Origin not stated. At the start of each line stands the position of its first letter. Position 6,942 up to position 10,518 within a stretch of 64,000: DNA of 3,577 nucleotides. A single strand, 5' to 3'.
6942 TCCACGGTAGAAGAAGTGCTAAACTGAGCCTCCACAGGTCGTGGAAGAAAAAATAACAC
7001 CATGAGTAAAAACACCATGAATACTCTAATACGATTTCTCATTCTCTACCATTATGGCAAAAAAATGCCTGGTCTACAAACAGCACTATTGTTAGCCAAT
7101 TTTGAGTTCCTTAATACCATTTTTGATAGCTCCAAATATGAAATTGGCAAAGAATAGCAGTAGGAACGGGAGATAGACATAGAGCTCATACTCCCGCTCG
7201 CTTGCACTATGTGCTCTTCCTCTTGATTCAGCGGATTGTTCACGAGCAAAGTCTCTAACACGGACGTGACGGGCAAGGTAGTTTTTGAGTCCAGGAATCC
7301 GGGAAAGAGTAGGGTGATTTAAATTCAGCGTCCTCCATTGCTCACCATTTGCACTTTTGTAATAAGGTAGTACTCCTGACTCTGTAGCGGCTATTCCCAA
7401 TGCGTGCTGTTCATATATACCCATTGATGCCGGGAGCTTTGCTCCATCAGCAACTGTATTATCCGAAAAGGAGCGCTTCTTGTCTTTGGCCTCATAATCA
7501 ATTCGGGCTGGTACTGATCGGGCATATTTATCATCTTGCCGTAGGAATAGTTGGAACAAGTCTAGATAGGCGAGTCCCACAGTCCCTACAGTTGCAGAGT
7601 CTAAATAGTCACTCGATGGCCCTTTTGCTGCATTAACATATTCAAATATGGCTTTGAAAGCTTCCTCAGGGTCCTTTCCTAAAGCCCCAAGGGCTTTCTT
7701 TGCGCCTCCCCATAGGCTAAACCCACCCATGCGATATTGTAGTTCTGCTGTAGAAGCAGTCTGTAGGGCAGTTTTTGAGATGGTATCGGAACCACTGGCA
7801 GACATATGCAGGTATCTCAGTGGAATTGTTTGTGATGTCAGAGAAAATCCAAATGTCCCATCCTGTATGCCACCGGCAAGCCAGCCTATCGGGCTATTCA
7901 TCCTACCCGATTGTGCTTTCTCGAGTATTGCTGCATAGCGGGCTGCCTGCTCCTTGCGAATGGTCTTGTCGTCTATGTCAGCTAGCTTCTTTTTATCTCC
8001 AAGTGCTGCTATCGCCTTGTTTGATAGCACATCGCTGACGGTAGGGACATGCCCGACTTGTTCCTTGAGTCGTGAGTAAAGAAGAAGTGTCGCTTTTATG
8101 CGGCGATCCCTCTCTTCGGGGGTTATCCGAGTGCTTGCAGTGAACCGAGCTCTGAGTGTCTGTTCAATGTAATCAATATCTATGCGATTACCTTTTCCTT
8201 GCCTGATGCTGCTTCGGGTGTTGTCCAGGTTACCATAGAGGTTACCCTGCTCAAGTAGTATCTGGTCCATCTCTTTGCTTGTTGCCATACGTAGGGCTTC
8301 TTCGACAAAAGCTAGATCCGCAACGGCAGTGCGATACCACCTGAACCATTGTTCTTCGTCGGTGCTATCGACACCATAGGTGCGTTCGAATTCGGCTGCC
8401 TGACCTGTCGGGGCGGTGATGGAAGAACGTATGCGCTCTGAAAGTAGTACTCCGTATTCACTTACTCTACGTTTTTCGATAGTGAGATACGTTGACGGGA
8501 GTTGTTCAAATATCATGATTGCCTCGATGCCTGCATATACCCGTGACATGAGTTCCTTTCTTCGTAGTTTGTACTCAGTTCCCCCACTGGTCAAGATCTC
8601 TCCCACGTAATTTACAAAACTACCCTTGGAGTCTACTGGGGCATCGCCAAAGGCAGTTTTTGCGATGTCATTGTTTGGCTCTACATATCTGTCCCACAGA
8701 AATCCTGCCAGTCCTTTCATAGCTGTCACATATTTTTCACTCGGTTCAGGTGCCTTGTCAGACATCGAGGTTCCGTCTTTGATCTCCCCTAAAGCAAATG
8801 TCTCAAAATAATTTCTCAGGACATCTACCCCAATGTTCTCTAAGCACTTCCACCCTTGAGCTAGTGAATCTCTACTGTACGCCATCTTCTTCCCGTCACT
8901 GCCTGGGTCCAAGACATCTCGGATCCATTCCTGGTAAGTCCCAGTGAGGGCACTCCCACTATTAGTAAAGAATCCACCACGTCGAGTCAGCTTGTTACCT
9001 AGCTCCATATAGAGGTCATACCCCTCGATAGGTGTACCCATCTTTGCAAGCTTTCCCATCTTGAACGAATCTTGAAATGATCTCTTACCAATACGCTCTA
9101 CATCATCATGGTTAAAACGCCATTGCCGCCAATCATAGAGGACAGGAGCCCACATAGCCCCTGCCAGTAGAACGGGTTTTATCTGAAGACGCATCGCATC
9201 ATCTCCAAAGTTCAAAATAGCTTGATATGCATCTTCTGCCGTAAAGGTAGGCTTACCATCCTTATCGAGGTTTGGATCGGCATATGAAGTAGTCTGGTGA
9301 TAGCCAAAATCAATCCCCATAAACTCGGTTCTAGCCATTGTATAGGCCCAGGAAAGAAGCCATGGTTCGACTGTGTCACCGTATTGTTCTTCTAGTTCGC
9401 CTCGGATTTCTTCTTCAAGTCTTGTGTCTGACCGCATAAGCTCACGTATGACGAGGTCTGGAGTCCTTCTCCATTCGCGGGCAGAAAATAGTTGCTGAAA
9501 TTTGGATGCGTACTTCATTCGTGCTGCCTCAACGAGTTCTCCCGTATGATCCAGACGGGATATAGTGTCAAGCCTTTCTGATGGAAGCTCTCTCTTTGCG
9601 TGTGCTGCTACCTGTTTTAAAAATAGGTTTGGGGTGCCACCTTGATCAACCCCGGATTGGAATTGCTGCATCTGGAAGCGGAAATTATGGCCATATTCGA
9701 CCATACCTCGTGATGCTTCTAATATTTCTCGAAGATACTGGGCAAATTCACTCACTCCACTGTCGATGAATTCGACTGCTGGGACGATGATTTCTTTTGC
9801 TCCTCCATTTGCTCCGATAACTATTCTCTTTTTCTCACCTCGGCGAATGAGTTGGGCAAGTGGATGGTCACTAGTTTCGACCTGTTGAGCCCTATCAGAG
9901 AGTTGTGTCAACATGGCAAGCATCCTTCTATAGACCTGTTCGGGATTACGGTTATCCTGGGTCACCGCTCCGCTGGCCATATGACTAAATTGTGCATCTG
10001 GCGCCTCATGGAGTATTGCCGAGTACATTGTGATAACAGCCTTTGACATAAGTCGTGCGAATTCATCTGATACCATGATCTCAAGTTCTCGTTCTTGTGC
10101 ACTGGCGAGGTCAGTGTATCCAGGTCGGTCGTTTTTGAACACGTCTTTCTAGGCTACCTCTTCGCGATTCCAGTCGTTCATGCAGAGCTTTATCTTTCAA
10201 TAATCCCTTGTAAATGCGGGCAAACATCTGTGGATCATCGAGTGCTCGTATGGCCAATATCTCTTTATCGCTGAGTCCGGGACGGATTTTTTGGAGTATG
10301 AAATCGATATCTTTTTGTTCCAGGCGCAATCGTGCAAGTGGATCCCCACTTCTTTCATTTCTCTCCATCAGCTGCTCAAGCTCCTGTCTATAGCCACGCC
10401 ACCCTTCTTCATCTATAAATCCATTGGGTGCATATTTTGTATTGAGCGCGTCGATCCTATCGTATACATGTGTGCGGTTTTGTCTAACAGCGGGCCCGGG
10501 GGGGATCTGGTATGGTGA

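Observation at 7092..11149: Possible ~1350-aa tail-anchored orphan protein directly downstream of the rpmH-yidC-jag cluster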

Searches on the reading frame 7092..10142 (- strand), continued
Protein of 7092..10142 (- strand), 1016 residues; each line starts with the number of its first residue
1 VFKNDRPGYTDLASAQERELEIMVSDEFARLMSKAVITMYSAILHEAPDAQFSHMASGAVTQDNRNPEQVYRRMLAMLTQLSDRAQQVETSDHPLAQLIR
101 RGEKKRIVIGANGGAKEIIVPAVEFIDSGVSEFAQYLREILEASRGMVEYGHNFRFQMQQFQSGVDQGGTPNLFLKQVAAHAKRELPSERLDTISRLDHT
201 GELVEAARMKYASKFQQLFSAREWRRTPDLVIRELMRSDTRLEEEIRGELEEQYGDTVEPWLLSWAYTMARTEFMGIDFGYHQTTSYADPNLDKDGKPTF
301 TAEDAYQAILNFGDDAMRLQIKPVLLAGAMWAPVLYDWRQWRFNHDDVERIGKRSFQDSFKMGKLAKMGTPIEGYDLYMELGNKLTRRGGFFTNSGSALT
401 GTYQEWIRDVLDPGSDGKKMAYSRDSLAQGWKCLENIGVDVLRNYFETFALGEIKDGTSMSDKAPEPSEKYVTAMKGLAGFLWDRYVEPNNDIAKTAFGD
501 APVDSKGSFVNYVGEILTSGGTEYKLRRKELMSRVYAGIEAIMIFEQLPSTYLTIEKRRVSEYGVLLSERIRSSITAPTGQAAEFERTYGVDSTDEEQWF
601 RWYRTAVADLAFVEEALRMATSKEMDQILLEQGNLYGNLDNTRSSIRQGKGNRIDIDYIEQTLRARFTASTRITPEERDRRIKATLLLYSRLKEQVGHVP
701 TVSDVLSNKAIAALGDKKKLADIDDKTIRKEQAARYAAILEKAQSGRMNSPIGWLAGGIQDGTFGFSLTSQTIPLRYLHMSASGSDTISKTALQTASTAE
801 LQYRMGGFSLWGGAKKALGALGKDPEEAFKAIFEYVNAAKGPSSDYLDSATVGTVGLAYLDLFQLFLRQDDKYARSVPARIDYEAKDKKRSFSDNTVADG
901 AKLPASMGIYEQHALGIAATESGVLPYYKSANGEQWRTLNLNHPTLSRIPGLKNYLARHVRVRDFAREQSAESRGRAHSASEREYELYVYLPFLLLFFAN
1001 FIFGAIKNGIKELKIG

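Call 53: fold_search(model_id=the predicted structure, library=pdb)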
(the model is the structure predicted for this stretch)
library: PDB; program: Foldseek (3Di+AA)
matches with E <= 10: 139; with E <= 0.001: 0
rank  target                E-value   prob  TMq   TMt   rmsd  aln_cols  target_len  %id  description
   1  8b21_B                2.9e-02  0.13  0.08  0.09  33.1       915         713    9  Time-resolved structure of K+-dependent Na+-PPase from Thermotoga maritima 0-60-seconds post reaction initiation with  (released 2024-01-17)
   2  9g8j_A                4.6e-02  0.11  0.08  0.10  31.8       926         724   11  Structure of K+-dependent Na+-PPase from Thermotoga maritima in complex with zoledronate (released 2025-06-04)
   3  9g8k_A                4.8e-02  0.18  0.10  0.13  31.0       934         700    9  Structure of K+-dependent Na+-PPase from Thermotoga maritima in complex with Ca2+ and Etidronate (released 2025-06-04)
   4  9g8j_C                1.4e-01  0.08  0.08  0.11  32.2       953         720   10  Structure of K+-dependent Na+-PPase from Thermotoga maritima in complex with zoledronate (released 2025-06-04)
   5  1y2m_A                1.8e-01  0.10  0.09  0.12  32.5       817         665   10  Crystal structure of phenylalanine ammonia-lyase from yeast Rhododporidium toruloides (released 2005-11-01)
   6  1t6p_G                2.0e-01  0.09  0.09  0.12  33.5       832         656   10  Crystal Structure of Phenylalanine Ammonia Lyase from Rhodosporidium toruloides (released 2004-10-12)
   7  1y2m_D                2.0e-01  0.08  0.09  0.11  31.7       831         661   10  Crystal structure of phenylalanine ammonia-lyase from yeast Rhododporidium toruloides (released 2005-11-01)
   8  5dis_A                2.3e-01  0.08  0.09  0.09  27.7       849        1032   10  Crystal structure of a CRM1-RanGTP-SPN1 export complex bound to a 113 amino acid FG-repeat containing fragment of Nup2 (released 2015-11-04)
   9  9khs_A                2.4e-01  0.06  0.09  0.10  30.2       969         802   11  Cryo-EM structure of Ufd2/Ubc4-Ub in complex with K29-linked diUb (monomeric conformation) (released 2025-07-30)
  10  1y2m_C                2.5e-01  0.10  0.10  0.13  28.5       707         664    9  Crystal structure of phenylalanine ammonia-lyase from yeast Rhododporidium toruloides (released 2005-11-01)
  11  4hzk_B                3.1e-01  0.08  0.10  0.10  28.4       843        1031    9  Crystal structure of free CRM1 (crystal form 2) (released 2013-01-23)
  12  5m8j                  3.3e-01  0.06  0.08  0.12  28.0       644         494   10  Crystal structure of Eremococcus coleocola manganese transporter mutant H236A (released 2017-01-11)
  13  8b23_A                3.4e-01  0.06  0.09  0.11  28.6       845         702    9  Time-resolved structure of K+-dependent Na+-PPase from Thermotoga maritima 600-seconds post reaction initiation with N (released 2024-01-17)
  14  1y2m_B                3.7e-01  0.08  0.10  0.13  28.5       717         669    9  Crystal structure of phenylalanine ammonia-lyase from yeast Rhododporidium toruloides (released 2005-11-01)
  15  6qxa_B                3.9e-01  0.05  0.08  0.09  31.9       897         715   10  Structure of membrane bound pyrophosphatase from Thermotoga maritima in complex with imidodiphosphate and N-[(2-amino- (released 2019-04-10)
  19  7t3u_D                4.7e-01  0.06  0.10  0.07  32.9      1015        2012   10  IP3, ATP, and Ca2+ bound type 3 IP3 receptor in the inactive state (released 2022-03-23)
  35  9exk                  1.4e+00  0.02  0.08  0.08  30.4      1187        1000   10  Scalable protein design using hallucination in a relaxed sequence space (released 2024-10-16)
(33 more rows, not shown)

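Call 55: search_solved_structures(query=A1, max_evalue=10)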
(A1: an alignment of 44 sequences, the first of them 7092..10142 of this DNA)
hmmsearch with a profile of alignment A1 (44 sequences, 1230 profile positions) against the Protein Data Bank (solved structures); distinct sequences matched with E-value up to 10: 25.
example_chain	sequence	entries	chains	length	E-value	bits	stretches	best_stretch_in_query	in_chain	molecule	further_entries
5cwb_A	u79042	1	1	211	0.0045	18.2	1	18-215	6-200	Designed helical repeat protein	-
8cws_A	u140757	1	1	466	0.012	16.7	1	35-286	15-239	F4132-2 Chain A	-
8cwy_A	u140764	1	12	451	0.018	16.2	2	22-287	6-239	T32-15-1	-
7bqq_A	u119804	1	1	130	0.064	14.4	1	87-215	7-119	Gogy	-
8cyk_B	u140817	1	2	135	0.18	12.9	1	156-244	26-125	HALC1_878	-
1jmt_A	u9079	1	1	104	0.21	12.7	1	1026-1097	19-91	SPLICING FACTOR U2AF 35 KDA SUBUNIT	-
7bqn_A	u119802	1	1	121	0.22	12.6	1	159-264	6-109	Rei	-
3v6i_A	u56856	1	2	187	0.33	12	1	20-112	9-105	V-type ATP synthase subunit E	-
5gar_G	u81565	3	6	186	0.36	11.9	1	20-107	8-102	V-type ATP synthase subunit E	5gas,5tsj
3j0j_J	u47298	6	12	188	0.38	11.8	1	20-107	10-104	V-type ATP synthase subunit E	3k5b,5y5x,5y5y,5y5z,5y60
6ly9_L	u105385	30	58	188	0.46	11.5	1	20-112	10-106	V-type ATP synthase subunit E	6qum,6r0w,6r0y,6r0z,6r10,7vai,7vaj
6b8l_A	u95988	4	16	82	0.65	11.1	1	450-485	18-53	Potassium voltage-gated channel subfamily KQT member 4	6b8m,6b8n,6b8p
7mwr_B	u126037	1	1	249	0.75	10.8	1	20-178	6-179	LHD101B4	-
6hts_H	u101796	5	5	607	0.76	10.8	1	182-267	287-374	Actin-related protein 5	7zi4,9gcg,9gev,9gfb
5cwd_A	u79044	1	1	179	0.8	10.8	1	76-222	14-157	Designed helical repeat protein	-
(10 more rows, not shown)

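Call 67: find_related_loci(query=A2, collection=genome_contigs, flank=8000)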
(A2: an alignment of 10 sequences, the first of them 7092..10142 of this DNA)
Query A2 (1016 aa) in genome_contigs; peptide patterns used: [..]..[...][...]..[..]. (x = any residue, [..] = any of these).
24 stretches matched a pattern; 8 encode a relative of the query (tblastn E <= 1e-3); 8 distinct loci.
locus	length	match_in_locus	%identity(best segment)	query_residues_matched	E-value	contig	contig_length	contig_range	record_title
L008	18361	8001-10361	25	27-840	6e-61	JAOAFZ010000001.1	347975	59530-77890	MAG: Patescibacteria group bacterium isolate SKW302 NODE_1_length_347975_cov_8.639486, whole genome shotgun sequence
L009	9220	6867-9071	26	21-792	8e-54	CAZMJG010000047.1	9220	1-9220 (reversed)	MAG TPA_asm: uncultured Gammaproteobacteria bacterium isolate SRP199154_co2_110 genome assembly, contig: NODE_5387_lengt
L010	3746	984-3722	22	24-984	7e-52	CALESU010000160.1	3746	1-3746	MAG TPA_asm: uncultured bacterium isolate SRR5576002_bin.5_CONCOCT_v1.1_MAG genome assembly, contig: ERZ795035.20267, wh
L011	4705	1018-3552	25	13-905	9e-48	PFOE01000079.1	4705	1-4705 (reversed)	MAG: Candidatus Roizmanbacteria bacterium CG_4_10_14_0_2_um_filter_36_35 CG_4_10_14_0.2_scaffold_11421_c, whole genome s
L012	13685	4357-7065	22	39-904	3e-40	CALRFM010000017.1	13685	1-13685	MAG: Patescibacteria group bacterium isolate TH-Jun18-152 genome assembly, contig: TH-Jun18-C9841, whole genome shotgun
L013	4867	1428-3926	23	100-904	4e-36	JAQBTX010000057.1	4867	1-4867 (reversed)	MAG: bacterium isolate casp150-mb.129 NODE_41413_length_4867_cov_0.063339, whole genome shotgun sequence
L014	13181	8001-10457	23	130-904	1e-28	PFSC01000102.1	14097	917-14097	MAG: Candidatus Roizmanbacteria bacterium CG_4_9_14_0_2_um_filter_39_13 CG_4_9_14_0.2_um_filter_scaffold_5026_c, whole g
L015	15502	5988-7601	20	177-709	4e-9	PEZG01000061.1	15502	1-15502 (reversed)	MAG: Candidatus Roizmanbacteria bacterium CG09_land_8_20_14_0_10_41_9 CG09_land_8_20_14_0.10_scaffold_588_c, whole genom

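Call 69: find_related_loci(query=A2, collection=metagenome_contigs, flank=7000)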
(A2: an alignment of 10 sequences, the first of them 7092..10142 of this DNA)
Query A2 (1016 aa) in metagenome_contigs; peptide patterns used: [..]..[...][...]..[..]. (x = any residue, [..] = any of these).
43 stretches matched a pattern; 9 encode a relative of the query (tblastn E <= 1e-3); 9 distinct loci.
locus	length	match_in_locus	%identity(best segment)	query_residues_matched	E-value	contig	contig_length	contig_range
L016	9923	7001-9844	23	17-1012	2e-50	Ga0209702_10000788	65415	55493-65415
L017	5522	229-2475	24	96-791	3e-35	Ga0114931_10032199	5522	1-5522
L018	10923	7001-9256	23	96-807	9e-34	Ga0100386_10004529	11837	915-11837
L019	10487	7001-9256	23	96-807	9e-34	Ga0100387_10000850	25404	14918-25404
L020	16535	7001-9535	25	13-905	2e-47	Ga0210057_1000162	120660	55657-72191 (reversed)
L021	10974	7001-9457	23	130-904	1e-28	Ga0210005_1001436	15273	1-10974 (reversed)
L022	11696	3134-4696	24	126-634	6e-28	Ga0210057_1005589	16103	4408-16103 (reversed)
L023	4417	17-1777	23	342-904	4e-17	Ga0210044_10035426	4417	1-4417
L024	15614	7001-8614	20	177-709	5e-9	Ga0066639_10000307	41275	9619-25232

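Call 100: search_protein_families(library=padloc, proteins=[window:7092-10142:-], max_evalue=0.05)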
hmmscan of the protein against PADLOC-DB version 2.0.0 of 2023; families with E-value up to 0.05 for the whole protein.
window:7092-10142:- (1016 aa): 0 families

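Call 101: search_protein_families(library=pfam, alignment_id=A2, max_evalue=0.05)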
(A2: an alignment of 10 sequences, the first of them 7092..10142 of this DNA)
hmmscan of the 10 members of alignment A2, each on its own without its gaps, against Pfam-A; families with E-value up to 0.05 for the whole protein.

A. member 1, window:7092-10142:- (1016 aa): 0 families

B. families by the number of members that match (of 10 scanned): 1 family
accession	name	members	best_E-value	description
PF16250.10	DUF4907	1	0.017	Domain of unknown function (DUF4907)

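Call 107: search_protein_families(library=pfam, proteins=[L001:13716-14501:+, L004:10589-11353:+], max_evalue=0.01)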
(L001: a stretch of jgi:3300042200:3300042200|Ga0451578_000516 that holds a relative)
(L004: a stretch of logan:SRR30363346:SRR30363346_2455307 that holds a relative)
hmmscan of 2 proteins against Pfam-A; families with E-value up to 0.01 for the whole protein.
L001:13716-14501:+ (261 aa): 1 family
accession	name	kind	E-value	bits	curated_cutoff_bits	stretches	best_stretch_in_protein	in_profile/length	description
PF18895.5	T4SS_pilin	-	1e-05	26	26.6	1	191-249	17-70/71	Type IV secretion system pilin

L004:10589-11353:+ (254 aa): 1 family
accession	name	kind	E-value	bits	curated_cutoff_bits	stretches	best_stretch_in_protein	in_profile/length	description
PF18895.5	T4SS_pilin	-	7.4e-05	23.2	26.6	1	180-242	6-70/71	Type IV secretion system pilin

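Call 108: search_dna_similar(query=window:7092-10142:-, collection=plasmids, mode=protein, max_evalue=0.001, max_rows=5)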
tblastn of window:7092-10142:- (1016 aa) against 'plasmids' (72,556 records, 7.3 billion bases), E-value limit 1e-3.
No match.

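Call 109: search_dna_similar(query=window:7092-10142:-, collection=phages, mode=protein, max_evalue=0.001, max_rows=5)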
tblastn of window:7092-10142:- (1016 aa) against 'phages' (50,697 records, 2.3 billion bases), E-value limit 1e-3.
No match.

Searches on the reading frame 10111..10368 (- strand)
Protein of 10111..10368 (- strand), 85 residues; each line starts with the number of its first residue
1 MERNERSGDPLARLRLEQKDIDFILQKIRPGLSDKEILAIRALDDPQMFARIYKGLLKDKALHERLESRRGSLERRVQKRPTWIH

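Call 5: search_protein_families(library=pfam, proteins=[window:10111-10368:-], max_evalue=0.1)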
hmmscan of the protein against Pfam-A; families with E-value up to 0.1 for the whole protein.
window:10111-10368:- (85 aa): 1 family
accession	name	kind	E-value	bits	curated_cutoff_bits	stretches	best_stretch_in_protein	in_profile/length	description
PF21232.3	Yme1-like_N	-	0.03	14.4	27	1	32-59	1-28/61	Yme1-like, N-terminal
